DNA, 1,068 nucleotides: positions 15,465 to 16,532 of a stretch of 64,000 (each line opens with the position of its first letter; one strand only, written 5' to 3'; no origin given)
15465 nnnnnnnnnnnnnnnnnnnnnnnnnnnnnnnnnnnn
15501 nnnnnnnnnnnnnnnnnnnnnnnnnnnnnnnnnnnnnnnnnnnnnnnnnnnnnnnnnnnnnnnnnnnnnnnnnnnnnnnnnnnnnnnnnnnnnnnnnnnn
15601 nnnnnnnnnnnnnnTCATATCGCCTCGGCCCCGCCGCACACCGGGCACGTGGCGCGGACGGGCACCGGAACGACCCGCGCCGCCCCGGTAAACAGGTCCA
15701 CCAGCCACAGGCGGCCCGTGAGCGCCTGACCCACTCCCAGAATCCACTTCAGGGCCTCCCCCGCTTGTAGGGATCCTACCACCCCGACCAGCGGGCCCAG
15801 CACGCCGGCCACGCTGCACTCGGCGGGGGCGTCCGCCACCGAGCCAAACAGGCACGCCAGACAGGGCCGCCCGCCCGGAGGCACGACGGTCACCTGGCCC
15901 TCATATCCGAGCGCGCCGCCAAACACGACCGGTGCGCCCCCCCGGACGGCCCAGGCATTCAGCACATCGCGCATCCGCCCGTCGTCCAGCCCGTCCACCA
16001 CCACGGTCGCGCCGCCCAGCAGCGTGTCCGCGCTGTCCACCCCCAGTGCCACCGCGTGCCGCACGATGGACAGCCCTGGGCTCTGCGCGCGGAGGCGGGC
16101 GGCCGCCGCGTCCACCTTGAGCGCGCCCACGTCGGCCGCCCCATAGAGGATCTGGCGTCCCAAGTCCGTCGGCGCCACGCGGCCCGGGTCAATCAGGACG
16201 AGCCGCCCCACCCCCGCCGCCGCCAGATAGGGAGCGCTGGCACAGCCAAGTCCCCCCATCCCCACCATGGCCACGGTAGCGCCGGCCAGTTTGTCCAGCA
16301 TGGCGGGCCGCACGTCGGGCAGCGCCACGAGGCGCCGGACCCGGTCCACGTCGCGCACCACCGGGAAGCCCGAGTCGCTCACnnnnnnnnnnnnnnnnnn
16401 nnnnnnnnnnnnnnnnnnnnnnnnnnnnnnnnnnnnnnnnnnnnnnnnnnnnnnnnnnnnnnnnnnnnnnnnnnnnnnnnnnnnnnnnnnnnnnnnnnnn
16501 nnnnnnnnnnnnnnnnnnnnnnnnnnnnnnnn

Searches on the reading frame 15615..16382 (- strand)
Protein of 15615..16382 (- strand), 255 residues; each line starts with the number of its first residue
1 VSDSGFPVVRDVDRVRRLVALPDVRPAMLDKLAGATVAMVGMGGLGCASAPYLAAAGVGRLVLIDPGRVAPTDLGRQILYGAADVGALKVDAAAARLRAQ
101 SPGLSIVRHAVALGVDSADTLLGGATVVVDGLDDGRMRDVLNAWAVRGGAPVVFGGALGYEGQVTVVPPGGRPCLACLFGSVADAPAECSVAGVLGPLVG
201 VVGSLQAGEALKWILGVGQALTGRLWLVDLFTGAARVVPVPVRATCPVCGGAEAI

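Call 24: search_protein_families(library=pfam, max_evalue=0.00001, proteins=[window:15615-16382:-])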
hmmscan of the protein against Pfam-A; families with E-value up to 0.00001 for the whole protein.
window:15615-16382:- (255 aa): 1 family
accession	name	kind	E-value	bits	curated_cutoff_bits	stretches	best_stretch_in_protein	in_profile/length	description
PF00899.27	ThiF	-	2.5e-57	194.2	28.1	1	16-247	2-237/238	ThiF family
